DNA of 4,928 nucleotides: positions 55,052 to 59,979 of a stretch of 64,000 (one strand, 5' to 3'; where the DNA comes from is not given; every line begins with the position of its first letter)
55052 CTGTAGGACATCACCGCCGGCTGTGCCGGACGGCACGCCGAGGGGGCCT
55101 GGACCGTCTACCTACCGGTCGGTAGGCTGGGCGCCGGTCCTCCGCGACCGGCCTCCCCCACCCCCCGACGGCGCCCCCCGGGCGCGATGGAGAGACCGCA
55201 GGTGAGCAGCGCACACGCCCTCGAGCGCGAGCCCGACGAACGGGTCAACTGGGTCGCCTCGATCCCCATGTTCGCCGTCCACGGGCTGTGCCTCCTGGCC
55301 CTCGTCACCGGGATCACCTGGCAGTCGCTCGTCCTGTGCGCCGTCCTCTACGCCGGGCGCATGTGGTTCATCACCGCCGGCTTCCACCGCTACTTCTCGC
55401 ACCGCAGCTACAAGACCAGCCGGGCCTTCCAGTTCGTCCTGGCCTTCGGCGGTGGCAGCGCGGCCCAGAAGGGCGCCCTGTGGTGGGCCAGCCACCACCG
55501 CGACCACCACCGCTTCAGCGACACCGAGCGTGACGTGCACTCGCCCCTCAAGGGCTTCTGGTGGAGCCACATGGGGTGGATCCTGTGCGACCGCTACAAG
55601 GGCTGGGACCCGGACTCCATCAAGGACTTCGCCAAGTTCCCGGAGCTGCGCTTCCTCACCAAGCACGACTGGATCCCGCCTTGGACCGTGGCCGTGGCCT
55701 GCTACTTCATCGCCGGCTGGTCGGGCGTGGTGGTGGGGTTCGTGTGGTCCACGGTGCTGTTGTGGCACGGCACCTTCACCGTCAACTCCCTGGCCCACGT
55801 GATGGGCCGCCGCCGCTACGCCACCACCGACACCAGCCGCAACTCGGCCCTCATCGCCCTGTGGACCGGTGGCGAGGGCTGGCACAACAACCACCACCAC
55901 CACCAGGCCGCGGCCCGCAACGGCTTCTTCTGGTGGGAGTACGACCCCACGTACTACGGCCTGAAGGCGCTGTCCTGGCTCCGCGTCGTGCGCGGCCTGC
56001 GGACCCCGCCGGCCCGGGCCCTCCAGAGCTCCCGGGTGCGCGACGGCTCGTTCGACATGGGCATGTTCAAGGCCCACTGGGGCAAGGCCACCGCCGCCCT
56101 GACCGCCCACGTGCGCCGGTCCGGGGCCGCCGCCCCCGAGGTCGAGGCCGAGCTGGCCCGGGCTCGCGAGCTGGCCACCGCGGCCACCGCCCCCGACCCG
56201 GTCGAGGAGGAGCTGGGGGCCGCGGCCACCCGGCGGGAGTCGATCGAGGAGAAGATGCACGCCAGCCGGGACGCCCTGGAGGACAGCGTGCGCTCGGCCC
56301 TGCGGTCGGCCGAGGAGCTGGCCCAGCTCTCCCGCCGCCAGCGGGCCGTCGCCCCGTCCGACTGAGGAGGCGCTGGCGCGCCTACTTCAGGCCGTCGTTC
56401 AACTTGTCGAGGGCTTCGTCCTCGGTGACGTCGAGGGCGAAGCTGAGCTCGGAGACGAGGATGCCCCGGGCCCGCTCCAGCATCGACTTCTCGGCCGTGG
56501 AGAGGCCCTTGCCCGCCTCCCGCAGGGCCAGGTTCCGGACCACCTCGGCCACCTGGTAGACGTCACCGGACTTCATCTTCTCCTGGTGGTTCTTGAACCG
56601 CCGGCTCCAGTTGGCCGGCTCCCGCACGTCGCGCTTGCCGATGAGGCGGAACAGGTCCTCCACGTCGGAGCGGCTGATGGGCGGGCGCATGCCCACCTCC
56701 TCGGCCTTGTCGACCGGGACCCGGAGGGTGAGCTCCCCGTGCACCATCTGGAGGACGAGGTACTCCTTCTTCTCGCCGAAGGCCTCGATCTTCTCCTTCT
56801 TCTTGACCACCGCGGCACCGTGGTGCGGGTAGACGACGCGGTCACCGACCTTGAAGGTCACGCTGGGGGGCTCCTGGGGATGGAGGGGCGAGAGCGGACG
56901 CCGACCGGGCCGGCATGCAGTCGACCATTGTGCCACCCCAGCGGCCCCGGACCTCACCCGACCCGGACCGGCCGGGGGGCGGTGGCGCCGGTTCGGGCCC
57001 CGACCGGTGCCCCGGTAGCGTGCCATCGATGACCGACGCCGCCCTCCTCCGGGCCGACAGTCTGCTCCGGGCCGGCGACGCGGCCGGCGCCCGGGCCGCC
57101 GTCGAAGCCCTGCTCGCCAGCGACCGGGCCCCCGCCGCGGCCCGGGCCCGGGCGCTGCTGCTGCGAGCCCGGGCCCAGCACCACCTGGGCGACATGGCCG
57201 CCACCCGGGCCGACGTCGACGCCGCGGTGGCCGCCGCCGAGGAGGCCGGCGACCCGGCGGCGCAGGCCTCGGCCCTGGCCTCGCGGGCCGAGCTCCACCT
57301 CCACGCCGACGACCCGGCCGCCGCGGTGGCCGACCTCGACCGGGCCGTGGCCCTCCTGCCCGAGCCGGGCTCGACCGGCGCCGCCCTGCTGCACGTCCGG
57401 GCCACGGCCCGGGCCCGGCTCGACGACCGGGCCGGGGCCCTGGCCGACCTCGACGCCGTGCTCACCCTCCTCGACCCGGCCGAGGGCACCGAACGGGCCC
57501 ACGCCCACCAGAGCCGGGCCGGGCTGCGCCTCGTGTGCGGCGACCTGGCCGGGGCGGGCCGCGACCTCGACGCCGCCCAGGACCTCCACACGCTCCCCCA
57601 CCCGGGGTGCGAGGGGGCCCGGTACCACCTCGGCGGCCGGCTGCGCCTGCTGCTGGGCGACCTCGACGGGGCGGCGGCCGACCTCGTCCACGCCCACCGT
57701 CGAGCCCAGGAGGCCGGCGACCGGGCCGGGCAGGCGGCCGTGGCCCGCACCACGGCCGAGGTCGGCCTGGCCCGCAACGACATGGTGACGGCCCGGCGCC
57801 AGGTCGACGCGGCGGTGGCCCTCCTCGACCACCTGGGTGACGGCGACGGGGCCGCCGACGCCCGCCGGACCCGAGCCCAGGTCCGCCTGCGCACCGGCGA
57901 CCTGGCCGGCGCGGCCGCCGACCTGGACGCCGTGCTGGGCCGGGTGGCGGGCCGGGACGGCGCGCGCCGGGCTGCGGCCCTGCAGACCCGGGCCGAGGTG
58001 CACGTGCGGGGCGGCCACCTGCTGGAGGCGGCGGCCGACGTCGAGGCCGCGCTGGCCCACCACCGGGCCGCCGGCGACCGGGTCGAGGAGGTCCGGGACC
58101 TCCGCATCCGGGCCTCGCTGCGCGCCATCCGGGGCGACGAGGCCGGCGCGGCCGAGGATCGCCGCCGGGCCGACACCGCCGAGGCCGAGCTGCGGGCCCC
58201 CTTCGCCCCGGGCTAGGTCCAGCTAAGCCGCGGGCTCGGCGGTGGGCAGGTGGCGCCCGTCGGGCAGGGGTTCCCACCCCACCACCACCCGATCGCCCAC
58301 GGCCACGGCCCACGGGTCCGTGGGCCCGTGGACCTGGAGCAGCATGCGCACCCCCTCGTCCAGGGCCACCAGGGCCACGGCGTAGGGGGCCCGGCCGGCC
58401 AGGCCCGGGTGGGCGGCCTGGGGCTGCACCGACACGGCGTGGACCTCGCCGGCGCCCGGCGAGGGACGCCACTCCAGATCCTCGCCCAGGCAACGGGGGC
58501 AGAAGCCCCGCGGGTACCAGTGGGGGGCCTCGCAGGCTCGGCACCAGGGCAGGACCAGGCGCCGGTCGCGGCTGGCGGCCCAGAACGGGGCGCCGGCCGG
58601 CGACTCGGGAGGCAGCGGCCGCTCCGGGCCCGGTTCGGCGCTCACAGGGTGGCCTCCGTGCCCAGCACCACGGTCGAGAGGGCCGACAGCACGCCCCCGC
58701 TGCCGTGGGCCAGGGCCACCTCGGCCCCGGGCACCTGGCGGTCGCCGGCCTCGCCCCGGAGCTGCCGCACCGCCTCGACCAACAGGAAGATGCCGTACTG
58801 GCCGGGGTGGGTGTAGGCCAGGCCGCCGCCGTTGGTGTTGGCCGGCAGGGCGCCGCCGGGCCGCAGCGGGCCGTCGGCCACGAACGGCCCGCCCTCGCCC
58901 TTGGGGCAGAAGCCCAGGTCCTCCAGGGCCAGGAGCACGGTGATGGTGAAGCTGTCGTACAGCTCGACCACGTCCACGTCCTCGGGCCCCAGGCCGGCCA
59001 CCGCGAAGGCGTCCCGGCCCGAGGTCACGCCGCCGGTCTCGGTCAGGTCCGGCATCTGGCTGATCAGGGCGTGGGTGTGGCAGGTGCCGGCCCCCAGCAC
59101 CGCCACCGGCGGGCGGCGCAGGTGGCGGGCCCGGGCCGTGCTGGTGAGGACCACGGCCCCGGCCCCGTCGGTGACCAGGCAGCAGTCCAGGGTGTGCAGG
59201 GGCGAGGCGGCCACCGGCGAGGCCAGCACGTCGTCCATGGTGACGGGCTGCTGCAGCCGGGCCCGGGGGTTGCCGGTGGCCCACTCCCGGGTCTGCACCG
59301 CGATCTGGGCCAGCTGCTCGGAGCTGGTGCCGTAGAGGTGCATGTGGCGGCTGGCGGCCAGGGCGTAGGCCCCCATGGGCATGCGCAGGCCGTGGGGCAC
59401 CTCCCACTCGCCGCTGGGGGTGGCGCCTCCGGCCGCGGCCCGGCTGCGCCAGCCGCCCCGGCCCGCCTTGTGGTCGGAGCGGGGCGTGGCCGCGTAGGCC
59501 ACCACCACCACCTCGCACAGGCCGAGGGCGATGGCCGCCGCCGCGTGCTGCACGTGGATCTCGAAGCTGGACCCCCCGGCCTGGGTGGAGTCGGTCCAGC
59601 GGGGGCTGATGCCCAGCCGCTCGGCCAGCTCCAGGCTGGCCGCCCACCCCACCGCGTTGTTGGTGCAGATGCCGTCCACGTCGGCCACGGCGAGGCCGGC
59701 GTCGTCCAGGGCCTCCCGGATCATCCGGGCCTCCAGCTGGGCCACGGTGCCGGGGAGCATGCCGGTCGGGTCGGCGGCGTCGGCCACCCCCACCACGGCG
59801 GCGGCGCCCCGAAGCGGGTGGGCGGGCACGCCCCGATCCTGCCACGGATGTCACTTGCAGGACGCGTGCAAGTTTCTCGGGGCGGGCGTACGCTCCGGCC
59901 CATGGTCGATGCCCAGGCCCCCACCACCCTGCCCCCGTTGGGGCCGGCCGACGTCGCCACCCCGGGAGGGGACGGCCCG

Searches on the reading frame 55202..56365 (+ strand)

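Call 29: search_protein_families(library=pfam, proteins=[window:55202-56365:+], max_evalue=0.0001)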
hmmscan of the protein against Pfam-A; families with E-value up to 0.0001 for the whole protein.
window:55202-56365:+ (387 aa): 1 family
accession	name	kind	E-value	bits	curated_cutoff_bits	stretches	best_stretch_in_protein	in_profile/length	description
PF00487.30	FA_desaturase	-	1.9e-15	57.7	29.7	1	39-251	2-235/253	Fatty acid desaturase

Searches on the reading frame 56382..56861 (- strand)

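Call 30: search_protein_families(library=pfam, proteins=[window:56382-56861:-], max_evalue=0.0001)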
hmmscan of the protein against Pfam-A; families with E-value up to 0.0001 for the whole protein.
window:56382-56861:- (159 aa): 2 families
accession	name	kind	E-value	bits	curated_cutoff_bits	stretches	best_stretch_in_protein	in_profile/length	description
PF21095.3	CarD_C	-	1e-31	109.2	23.1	1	70-154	2-86/87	CarD, C-terminal domain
PF02559.22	CarD_TRCF_RID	-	3.1e-15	56.4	23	1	3-60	1-55/57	CarD-like/TRCF RID domain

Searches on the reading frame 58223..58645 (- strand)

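Call 30: search_protein_families(library=pfam, proteins=[window:58223-58645:-], max_evalue=0.0001)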
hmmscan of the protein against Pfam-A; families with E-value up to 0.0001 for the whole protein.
window:58223-58645:- (140 aa): 2 families
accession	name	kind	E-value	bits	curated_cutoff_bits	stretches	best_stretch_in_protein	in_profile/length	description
PF01796.24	OB_ChsH2_C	-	3.6e-15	56.1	27.1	1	59-124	1-64/65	ChsH2, C-terminal OB-fold domain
PF12172.15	zf-ChsH2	-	9.9e-09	35.3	23.2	1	22-58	1-37/37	ChsH2, rubredoxin-like zinc ribbon domain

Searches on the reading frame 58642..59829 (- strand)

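Call 30: search_protein_families(library=pfam, proteins=[window:58642-59829:-], max_evalue=0.0001)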
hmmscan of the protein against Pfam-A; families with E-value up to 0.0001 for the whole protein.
window:58642-59829:- (395 aa): 3 families
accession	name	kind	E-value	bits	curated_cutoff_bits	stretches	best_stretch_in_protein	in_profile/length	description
PF22691.2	Thiolase_C_1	-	9.6e-64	213.9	28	1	248-391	1-144/144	Thiolase C-terminal domain-like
PF02803.24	Thiolase_C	-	3.4e-09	36.8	27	1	253-378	10-118/123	Thiolase, C-terminal domain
PF00108.29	Thiolase_N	-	8.8e-06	25.7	26.4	1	29-230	23-258/260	Thiolase, N-terminal domain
